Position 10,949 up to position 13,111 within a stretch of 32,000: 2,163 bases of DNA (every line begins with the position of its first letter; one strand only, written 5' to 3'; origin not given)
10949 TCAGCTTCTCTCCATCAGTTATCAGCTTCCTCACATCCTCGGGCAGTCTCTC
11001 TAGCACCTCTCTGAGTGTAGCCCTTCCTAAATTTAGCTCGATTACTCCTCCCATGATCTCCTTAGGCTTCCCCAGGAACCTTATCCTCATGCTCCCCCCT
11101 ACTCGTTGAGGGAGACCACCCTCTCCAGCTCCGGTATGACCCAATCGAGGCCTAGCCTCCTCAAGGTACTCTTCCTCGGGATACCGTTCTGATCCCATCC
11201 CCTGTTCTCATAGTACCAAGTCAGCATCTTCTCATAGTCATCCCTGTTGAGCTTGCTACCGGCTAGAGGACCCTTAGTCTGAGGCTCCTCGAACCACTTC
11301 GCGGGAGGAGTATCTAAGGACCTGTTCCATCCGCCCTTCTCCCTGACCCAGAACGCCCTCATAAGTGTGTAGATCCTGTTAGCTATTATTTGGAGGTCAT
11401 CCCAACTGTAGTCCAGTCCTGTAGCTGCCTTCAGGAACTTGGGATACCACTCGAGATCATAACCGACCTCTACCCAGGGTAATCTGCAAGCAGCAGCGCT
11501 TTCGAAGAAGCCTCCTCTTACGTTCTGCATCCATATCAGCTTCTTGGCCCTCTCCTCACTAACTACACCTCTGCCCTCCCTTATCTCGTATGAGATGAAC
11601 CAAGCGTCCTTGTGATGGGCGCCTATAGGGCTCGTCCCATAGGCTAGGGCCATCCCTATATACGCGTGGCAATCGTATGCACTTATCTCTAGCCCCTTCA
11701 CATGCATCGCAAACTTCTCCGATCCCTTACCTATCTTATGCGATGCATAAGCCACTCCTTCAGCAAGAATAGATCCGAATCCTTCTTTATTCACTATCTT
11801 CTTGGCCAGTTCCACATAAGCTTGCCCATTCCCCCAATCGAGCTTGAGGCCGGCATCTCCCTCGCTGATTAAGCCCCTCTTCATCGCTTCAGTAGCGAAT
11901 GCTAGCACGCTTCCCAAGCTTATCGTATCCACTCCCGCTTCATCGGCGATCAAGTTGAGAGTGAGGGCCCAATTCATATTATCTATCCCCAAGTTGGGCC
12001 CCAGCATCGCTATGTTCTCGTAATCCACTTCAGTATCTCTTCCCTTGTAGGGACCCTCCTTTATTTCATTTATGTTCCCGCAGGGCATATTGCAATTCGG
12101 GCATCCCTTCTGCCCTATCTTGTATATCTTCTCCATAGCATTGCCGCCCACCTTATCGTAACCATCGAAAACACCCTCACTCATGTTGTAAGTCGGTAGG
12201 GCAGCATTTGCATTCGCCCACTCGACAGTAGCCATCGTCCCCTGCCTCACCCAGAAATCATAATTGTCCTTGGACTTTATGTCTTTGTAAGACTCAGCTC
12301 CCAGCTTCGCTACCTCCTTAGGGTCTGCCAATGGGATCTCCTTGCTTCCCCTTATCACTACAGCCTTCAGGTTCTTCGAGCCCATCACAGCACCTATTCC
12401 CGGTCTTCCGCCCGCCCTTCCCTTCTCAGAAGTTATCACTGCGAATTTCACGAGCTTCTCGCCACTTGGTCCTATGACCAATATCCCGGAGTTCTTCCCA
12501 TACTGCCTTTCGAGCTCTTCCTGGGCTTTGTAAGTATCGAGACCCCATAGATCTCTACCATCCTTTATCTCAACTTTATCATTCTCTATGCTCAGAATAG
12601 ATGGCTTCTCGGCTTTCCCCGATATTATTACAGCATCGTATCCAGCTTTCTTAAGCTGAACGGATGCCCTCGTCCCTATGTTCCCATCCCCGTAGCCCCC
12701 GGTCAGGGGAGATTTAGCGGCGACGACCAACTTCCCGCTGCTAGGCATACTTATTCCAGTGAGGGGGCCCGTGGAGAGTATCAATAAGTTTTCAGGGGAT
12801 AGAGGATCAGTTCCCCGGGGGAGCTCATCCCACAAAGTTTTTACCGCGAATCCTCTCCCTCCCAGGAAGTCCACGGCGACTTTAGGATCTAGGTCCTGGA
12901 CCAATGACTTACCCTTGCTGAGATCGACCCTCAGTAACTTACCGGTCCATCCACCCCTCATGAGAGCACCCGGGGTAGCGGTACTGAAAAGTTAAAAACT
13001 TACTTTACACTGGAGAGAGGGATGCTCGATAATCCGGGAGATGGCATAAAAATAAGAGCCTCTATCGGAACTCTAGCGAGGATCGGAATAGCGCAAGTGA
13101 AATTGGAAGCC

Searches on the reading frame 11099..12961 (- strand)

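Call 73: search_protein_families(library=pfam, proteins=[window:11099-12961:-], max_evalue=0.00001)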
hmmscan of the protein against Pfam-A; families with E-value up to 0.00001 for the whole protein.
window:11099-12961:- (620 aa): 2 families
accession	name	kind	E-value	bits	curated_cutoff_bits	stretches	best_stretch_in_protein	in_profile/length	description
PF01314.23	AFOR_C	-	1.4e-126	423.2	27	1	220-605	2-385/385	Aldehyde ferredoxin oxidoreductase, domains 2 & 3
PF02730.20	AFOR_N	-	9.9e-78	260.9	29.8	1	7-205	1-198/199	Aldehyde ferredoxin oxidoreductase, N-terminal domain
